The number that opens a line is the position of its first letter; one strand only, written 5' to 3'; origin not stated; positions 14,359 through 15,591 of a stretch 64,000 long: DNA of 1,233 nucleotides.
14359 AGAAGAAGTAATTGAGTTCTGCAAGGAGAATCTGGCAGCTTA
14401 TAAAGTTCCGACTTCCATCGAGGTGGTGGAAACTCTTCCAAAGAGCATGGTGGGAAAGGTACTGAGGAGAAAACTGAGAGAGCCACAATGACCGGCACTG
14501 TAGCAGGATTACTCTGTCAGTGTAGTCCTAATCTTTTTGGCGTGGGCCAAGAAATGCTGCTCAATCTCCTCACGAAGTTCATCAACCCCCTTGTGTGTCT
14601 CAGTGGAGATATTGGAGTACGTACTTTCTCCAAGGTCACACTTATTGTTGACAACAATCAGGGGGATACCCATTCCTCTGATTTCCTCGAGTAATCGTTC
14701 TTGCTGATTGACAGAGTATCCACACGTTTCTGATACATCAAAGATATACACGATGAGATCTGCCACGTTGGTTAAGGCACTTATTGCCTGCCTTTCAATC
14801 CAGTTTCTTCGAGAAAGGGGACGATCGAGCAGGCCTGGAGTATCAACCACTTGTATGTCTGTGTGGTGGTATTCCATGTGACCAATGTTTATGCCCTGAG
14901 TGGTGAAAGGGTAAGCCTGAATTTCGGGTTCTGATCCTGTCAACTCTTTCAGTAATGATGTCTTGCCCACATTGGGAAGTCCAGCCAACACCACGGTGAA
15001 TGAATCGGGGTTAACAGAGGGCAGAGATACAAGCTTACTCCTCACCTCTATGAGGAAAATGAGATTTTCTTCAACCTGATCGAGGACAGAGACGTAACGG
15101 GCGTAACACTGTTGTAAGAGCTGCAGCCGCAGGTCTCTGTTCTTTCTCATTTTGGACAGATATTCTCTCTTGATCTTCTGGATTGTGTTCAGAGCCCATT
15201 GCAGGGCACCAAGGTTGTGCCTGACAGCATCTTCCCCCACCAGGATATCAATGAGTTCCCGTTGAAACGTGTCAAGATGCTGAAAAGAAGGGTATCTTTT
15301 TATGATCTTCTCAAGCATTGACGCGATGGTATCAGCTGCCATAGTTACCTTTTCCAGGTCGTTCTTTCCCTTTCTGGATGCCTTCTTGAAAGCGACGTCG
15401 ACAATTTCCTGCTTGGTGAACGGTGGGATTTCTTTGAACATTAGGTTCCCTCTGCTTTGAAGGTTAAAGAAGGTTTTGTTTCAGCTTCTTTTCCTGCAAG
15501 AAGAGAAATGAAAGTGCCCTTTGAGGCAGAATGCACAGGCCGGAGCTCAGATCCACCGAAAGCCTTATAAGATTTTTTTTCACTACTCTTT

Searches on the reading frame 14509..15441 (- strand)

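Call 57: search_protein_families(library=pfam, proteins=[window:14509-15441:-], max_evalue=0.00001)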
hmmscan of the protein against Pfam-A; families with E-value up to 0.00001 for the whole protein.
window:14509-15441:- (310 aa): 7 families
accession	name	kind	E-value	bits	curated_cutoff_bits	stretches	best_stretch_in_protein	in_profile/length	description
PF17835.6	NOG1_N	-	9e-26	91.3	22.9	1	8-143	8-159/160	NOG1 N-terminal helical domain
PF01926.29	MMR_HSR1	-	3.9e-22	79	21.9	1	149-267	1-113/113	50S ribosome-binding GTPase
PF06858.20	NOG1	-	1.3e-20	73.3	27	1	215-269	2-58/58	Nucleolar GTP-binding protein 1 (NOG1)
PF02421.24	FeoB_N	-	5.2e-16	59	27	1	149-281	2-128/156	Ferrous iron transport protein B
PF00025.27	Arf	-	2.2e-08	34.2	22.3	1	147-290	14-146/174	ADP-ribosylation factor family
PF00009.33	GTP_EFTU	-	5e-07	29.9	26.5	1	183-297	58-150/188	Elongation factor Tu GTP binding domain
PF00350.29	Dynamin_N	-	5.7e-06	26.9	27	0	184-267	91-167/168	Dynamin family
